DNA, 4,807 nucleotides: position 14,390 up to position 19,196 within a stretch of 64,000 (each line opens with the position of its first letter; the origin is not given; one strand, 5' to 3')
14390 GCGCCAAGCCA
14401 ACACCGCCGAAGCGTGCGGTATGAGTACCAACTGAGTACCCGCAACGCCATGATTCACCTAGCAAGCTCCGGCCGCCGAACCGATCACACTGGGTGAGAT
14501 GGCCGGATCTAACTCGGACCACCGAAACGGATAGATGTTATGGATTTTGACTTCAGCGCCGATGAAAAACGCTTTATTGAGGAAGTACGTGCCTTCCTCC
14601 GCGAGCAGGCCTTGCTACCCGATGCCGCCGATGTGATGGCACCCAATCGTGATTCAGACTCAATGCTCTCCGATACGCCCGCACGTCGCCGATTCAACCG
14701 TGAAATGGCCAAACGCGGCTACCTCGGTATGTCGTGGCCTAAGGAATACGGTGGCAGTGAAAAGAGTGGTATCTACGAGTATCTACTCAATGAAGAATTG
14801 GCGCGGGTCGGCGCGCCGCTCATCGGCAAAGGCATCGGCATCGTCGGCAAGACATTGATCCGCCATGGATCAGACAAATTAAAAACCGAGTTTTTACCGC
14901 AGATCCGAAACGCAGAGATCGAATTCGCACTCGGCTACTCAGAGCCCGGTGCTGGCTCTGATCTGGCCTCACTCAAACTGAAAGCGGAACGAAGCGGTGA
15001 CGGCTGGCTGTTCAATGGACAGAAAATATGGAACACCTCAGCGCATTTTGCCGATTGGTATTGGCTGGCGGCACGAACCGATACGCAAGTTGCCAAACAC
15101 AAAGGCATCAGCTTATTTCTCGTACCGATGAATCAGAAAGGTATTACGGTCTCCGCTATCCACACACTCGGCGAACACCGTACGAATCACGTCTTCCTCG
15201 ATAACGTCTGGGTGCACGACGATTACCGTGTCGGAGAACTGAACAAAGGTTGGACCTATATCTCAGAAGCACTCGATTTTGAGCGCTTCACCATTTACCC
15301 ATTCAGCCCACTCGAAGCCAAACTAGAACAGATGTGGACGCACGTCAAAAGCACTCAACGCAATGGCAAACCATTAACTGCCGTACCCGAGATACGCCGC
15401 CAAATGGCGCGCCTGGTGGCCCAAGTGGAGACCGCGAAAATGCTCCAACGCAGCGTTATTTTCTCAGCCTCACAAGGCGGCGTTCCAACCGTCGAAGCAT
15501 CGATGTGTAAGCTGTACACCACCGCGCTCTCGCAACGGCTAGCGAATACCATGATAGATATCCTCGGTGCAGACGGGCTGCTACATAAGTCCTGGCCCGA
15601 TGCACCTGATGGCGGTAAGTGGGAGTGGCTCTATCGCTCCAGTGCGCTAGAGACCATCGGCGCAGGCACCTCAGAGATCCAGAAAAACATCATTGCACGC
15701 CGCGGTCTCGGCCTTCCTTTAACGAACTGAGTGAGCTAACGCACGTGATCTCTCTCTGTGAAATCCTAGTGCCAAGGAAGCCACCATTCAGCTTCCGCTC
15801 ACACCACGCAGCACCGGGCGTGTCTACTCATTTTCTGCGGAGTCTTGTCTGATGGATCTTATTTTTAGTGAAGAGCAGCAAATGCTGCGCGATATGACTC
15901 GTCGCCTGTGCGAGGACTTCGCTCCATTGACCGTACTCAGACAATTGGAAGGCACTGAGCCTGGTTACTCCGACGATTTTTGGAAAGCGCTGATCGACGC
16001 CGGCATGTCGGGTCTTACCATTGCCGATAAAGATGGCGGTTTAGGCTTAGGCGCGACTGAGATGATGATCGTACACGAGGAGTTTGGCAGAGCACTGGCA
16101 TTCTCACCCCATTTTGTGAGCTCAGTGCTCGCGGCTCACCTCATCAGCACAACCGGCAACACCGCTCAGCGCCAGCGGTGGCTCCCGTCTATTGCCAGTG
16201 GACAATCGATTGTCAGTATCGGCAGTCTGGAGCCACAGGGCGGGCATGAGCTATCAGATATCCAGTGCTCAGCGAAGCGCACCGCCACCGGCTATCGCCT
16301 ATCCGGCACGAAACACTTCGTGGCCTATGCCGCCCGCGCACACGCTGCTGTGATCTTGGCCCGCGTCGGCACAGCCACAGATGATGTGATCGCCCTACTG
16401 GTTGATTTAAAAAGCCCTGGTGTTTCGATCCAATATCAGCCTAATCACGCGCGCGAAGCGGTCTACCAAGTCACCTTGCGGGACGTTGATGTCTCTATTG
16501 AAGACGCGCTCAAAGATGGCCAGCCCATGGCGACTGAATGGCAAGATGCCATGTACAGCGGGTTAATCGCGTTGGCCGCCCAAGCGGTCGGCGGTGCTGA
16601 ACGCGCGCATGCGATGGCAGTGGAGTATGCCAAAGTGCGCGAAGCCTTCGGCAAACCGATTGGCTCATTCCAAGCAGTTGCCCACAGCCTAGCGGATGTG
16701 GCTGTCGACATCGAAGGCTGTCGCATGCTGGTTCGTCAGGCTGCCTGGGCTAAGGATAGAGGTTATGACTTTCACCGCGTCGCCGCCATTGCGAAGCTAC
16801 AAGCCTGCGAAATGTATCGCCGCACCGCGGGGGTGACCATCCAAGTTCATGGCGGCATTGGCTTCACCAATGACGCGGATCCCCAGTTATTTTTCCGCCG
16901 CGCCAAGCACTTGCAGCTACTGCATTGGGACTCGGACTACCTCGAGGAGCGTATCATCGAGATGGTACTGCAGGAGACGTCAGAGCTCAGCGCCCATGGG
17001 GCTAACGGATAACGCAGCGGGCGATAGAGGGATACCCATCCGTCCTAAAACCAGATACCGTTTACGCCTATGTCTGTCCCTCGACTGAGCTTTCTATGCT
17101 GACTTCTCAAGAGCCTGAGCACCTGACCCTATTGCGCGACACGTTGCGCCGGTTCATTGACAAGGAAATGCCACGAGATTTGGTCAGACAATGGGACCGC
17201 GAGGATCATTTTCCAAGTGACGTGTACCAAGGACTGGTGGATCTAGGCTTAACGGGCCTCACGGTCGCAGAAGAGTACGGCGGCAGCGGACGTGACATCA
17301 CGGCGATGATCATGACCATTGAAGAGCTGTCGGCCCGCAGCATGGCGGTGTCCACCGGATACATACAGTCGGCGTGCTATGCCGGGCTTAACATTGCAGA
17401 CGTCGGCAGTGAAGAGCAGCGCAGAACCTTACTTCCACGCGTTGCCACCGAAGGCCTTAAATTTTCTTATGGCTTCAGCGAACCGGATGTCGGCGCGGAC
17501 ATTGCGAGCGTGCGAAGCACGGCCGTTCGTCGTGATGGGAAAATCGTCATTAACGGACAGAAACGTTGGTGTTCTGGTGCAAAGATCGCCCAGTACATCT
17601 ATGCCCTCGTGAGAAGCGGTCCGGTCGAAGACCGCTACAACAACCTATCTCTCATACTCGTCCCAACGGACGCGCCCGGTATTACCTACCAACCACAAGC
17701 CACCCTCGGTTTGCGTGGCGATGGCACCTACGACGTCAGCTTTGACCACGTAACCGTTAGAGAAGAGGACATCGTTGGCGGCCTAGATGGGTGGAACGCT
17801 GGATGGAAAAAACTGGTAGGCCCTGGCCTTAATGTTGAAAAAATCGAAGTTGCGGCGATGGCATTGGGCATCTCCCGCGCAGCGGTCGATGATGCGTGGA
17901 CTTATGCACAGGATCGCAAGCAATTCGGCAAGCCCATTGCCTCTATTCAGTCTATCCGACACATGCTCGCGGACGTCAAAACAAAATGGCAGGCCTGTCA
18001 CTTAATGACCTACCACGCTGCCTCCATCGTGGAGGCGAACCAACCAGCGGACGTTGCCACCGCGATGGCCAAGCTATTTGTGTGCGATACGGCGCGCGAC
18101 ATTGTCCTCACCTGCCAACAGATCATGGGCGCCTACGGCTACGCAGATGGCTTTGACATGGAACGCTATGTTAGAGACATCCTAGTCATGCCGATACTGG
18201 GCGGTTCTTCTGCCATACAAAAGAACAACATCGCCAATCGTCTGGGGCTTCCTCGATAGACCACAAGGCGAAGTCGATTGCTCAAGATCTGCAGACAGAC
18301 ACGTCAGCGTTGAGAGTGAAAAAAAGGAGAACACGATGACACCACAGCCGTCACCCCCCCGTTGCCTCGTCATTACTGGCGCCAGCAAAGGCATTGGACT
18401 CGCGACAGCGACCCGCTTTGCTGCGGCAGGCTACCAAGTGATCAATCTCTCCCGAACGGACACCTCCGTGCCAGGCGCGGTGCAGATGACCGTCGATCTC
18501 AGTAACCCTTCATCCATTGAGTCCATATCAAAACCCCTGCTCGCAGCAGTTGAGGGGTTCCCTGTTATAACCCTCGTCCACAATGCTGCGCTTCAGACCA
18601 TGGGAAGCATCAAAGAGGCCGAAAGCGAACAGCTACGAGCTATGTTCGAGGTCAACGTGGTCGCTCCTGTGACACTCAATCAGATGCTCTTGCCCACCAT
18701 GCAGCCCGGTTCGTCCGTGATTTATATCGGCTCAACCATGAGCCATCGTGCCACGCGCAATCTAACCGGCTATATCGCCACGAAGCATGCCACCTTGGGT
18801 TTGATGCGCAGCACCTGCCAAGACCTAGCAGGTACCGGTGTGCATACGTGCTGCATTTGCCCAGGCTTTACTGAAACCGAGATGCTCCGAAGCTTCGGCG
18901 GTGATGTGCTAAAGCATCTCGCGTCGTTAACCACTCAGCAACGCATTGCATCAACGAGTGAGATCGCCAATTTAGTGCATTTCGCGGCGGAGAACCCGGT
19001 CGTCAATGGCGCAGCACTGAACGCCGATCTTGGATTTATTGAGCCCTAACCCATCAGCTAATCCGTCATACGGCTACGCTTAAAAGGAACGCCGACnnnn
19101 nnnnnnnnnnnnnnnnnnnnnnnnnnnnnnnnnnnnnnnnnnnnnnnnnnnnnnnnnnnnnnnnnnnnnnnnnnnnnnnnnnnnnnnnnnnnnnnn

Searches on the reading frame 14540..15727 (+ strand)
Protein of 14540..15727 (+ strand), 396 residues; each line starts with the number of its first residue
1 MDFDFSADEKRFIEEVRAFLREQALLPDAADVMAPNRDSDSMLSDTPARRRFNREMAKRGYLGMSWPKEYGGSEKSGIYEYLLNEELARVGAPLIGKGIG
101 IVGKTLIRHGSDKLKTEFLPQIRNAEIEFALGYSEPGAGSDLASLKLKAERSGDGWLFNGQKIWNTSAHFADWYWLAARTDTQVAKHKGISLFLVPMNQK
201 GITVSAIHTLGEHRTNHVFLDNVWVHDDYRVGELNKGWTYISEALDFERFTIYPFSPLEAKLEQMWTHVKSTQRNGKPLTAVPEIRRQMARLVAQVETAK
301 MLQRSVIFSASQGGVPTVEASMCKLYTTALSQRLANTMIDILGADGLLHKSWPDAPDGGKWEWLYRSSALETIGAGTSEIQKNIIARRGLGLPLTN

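Call 11: search_protein_families(library=pfam, proteins=[window:14540-15727:+], max_evalue=0.0001)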
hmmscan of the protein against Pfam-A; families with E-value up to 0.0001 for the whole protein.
window:14540-15727:+ (396 aa): 3 families
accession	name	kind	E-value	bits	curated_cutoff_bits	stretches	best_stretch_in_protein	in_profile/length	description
PF00441.29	Acyl-CoA_dh_1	-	8.5e-32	110.8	22.4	1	235-389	1-149/150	Acyl-CoA dehydrogenase, C-terminal domain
PF02770.24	Acyl-CoA_dh_M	-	6.5e-21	74.7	33.3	1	130-223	1-97/97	Acyl-CoA dehydrogenase, middle domain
PF02771.21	Acyl-CoA_dh_N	-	9.6e-19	68.3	22.9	1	7-123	2-110/113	Acyl-CoA dehydrogenase, N-terminal domain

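Call 43: search_protein_families(library=ncbifam, proteins=[window:14540-15727:+], max_evalue=1e-10)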
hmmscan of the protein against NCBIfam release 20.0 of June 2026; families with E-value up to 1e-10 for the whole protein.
window:14540-15727:+ (396 aa): 14 families
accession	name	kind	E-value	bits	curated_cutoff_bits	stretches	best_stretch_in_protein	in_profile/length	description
TIGR03204.1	pimC_large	equivalog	3.7e-60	203.9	623.85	1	2-392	1-395/395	pimeloyl-CoA dehydrogenase large subunit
TIGR03207.1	cyc_hxne_CoA_dh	equivalog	2.2e-42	145.1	575.35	1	49-388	34-370/372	cyclohexanecarboxyl-CoA dehydrogenase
NF042972.1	AcrlCoAredClosAcrC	equivalog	4e-40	137.7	640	1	1-388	1-375/378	acryloyl-CoA reductase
NF045552.1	GlutCoADH_Des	equivalog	2.4e-35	122.5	470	1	1-392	1-382/387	glutaryl-CoA dehydrogenase Acd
NF043006.1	CyhCrbnylCoADH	equivalog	1.3e-34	119.8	650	1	59-387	47-373/380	cyclohexane-1-carbonyl-CoA dehydrogenase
NF008997.0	PRK12341.1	equivalog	2.7e-34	118.9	537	1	48-387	38-374/382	acyl-CoA dehydrogenase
NF053553.1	prodigi_MBC_PigA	equivalog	4.7e-31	108.3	500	1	1-391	1-380/381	prodigiosin MBC biosynthesis dehydrogenase PigA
NF045652.1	ProlPCPDhRedW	equivalog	6.6e-28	97.6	650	1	39-388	26-372/376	L-prolyl-[peptidyl-carrier protein] dehydrogenase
NF042439.1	SulpropCoADesulf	equivalog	4.8e-27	94.7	600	1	54-392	31-373/379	3-sulfinopropanoyl-CoA desulfinase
NF002885.1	PRK03354.1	equivalog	1.6e-23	83.4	540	1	48-347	38-339/378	crotonobetainyl-CoA dehydrogenase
NF052270.1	Staph_DH_FadE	equivalog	1.3e-20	73.5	600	1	73-348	81-360/400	acyl-CoA dehydrogenase FadE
NF058590.1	AcCoDHFadEBacil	equivalog_domain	2.4e-20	72.6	600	1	49-296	55-306/586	acyl-CoA dehydrogenase FadE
TIGR03203.1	pimD_small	equivalog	5e-17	62.1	652.7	1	54-301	44-294/378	pimeloyl-CoA dehydrogenase small subunit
NF007000.1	PRK09463.1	subfamily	3.8e-13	48.7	600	1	56-347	82-398/726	acyl-CoA dehydrogenase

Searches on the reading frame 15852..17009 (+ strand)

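Call 11: search_protein_families(library=pfam, proteins=[window:15852-17009:+], max_evalue=0.0001)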
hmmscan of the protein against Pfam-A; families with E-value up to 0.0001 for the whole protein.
window:15852-17009:+ (386 aa): 4 families
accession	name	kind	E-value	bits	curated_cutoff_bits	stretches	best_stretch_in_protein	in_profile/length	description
PF00441.29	Acyl-CoA_dh_1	-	1.4e-28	100.4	22.4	1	239-358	16-135/150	Acyl-CoA dehydrogenase, C-terminal domain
PF02771.21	Acyl-CoA_dh_N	-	2.1e-23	83.3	22.9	1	6-118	1-113/113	Acyl-CoA dehydrogenase, N-terminal domain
PF02770.24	Acyl-CoA_dh_M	-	6.4e-11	42.7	33.3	1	127-196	6-78/97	Acyl-CoA dehydrogenase, middle domain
PF08028.16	Acyl-CoA_dh_2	-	5.5e-09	36.8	22.7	1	240-352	2-124/134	Acyl-CoA dehydrogenase, C-terminal domain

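Call 43: search_protein_families(library=ncbifam, proteins=[window:15852-17009:+], max_evalue=1e-10)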
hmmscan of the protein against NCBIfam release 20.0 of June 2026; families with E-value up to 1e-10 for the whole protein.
window:15852-17009:+ (386 aa): 16 families
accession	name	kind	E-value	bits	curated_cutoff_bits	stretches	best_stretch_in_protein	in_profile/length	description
TIGR03203.1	pimD_small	equivalog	2.4e-48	165.1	652.7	1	3-368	2-372/378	pimeloyl-CoA dehydrogenase small subunit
NF042972.1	AcrlCoAredClosAcrC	equivalog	5.2e-46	157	640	1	1-353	1-357/378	acryloyl-CoA reductase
NF008997.0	PRK12341.1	equivalog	2.2e-42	145.5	537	1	1-352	1-356/382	acyl-CoA dehydrogenase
NF053553.1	prodigi_MBC_PigA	equivalog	2.2e-42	145.5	500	1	1-341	1-348/381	prodigiosin MBC biosynthesis dehydrogenase PigA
NF045652.1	ProlPCPDhRedW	equivalog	1.5e-36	126.1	650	1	40-342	30-344/376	L-prolyl-[peptidyl-carrier protein] dehydrogenase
NF050027.1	acylCoADhIpdE2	equivalog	3.8e-35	121.9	450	1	239-364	182-303/311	acyl-CoA dehydrogenase IpdE2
TIGR03207.1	cyc_hxne_CoA_dh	equivalog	4e-34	118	575.35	1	6-341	2-341/372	cyclohexanecarboxyl-CoA dehydrogenase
NF042439.1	SulpropCoADesulf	equivalog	5.4e-34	117.6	600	1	39-344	25-342/379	3-sulfinopropanoyl-CoA desulfinase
NF045552.1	GlutCoADH_Des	equivalog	1.8e-32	113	470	1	1-351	1-358/387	glutaryl-CoA dehydrogenase Acd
NF058590.1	AcCoDHFadEBacil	equivalog_domain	9.4e-32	110.3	600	1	5-347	21-385/586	acyl-CoA dehydrogenase FadE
NF043006.1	CyhCrbnylCoADH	equivalog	1.7e-30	106.3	650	1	6-357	5-360/380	cyclohexane-1-carbonyl-CoA dehydrogenase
NF002885.1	PRK03354.1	equivalog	5.1e-29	101.5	540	1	1-349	1-350/378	crotonobetainyl-CoA dehydrogenase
NF052270.1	Staph_DH_FadE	equivalog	1.9e-20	73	600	1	94-352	113-373/400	acyl-CoA dehydrogenase FadE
NF007000.1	PRK09463.1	subfamily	2.7e-19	69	600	1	6-339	45-399/726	acyl-CoA dehydrogenase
TIGR03204.1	pimC_large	equivalog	3.8e-19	68.8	623.85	1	2-335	1-341/395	pimeloyl-CoA dehydrogenase large subunit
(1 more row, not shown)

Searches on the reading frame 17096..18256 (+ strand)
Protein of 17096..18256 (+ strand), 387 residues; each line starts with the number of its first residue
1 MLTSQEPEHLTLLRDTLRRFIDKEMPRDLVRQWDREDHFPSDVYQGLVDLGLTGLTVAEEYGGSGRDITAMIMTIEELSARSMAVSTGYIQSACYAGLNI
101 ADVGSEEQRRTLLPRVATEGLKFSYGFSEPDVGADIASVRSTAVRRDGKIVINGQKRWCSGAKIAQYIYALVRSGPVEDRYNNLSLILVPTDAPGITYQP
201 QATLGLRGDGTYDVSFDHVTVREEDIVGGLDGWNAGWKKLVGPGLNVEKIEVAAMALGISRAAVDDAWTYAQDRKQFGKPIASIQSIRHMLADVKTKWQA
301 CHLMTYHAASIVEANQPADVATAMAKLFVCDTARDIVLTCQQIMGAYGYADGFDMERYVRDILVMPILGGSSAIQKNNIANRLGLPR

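Call 11: search_protein_families(library=pfam, proteins=[window:17096-18256:+], max_evalue=0.0001)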
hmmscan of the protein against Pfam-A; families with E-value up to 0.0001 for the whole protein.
window:17096-18256:+ (387 aa): 4 families
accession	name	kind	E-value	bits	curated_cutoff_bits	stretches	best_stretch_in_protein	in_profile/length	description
PF00441.29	Acyl-CoA_dh_1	-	8.9e-43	146.4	22.4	1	234-383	1-149/150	Acyl-CoA dehydrogenase, C-terminal domain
PF02771.21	Acyl-CoA_dh_N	-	4e-26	92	22.9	1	8-118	2-111/113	Acyl-CoA dehydrogenase, N-terminal domain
PF02770.24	Acyl-CoA_dh_M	-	8.5e-22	77.6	33.3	1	125-219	2-97/97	Acyl-CoA dehydrogenase, middle domain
PF08028.16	Acyl-CoA_dh_2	-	2.9e-17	63.6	22.7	1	252-364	3-125/134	Acyl-CoA dehydrogenase, C-terminal domain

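Call 43: search_protein_families(library=ncbifam, proteins=[window:17096-18256:+], max_evalue=1e-10)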
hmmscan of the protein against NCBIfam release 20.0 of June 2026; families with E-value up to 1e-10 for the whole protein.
window:17096-18256:+ (387 aa): 20 families
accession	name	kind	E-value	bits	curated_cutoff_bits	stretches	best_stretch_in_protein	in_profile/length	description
NF042972.1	AcrlCoAredClosAcrC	equivalog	1.9e-71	240.7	640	1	11-381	10-374/378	acryloyl-CoA reductase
NF008997.0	PRK12341.1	equivalog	9.9e-70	235.5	537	1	9-374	8-367/382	acyl-CoA dehydrogenase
NF042439.1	SulpropCoADesulf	equivalog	5.1e-65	219.7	600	1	27-382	13-369/379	3-sulfinopropanoyl-CoA desulfinase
NF045652.1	ProlPCPDhRedW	equivalog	1.3e-54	185.5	650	1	12-385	6-375/376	L-prolyl-[peptidyl-carrier protein] dehydrogenase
NF045552.1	GlutCoADH_Des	equivalog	2.9e-54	184.8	470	1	9-383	8-380/387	glutaryl-CoA dehydrogenase Acd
NF043006.1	CyhCrbnylCoADH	equivalog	1.5e-53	182.2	650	1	5-380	3-372/380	cyclohexane-1-carbonyl-CoA dehydrogenase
NF002885.1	PRK03354.1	equivalog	7.8e-48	163.4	540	1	11-375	10-365/378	crotonobetainyl-CoA dehydrogenase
NF053553.1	prodigi_MBC_PigA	equivalog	1.7e-46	159.1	500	1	15-385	14-381/381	prodigiosin MBC biosynthesis dehydrogenase PigA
TIGR03207.1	cyc_hxne_CoA_dh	equivalog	2.6e-46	158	575.35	1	9-381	4-369/372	cyclohexanecarboxyl-CoA dehydrogenase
NF058590.1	AcCoDHFadEBacil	equivalog_domain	9.7e-37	126.7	600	1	11-376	26-403/586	acyl-CoA dehydrogenase FadE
NF052270.1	Staph_DH_FadE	equivalog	2.3e-31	108.9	600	1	17-362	32-372/400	acyl-CoA dehydrogenase FadE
TIGR03204.1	pimC_large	equivalog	2.1e-29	102.6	623.85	1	13-304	11-297/395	pimeloyl-CoA dehydrogenase large subunit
NF007000.1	PRK09463.1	subfamily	6.7e-25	87.5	600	1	16-352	46-401/726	acyl-CoA dehydrogenase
NF049984.1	Rv1679_FadE16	equivalog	8e-24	84.6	600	1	27-362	13-344/371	Rv1679 family acyl-CoA dehydrogenase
TIGR04022.1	sulfur_SfnB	equivalog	1.7e-23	83.2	430.9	1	32-330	27-327/391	SfnB family sulfur acquisition oxidoreductase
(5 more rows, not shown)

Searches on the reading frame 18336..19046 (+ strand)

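Call 11: search_protein_families(library=pfam, proteins=[window:18336-19046:+], max_evalue=0.0001)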
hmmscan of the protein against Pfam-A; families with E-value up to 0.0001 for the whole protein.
window:18336-19046:+ (237 aa): 3 families
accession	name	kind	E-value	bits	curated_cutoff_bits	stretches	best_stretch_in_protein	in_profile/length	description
PF00106.31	adh_short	-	7.7e-33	114.1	26.6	1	11-186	3-189/195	short chain dehydrogenase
PF13561.12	adh_short_C2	-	3.9e-31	108.9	27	1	15-234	1-235/236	Enoyl-(Acyl carrier protein) reductase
PF08659.16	KR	-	4.1e-05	24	22.6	0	12-161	4-164/180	KR domain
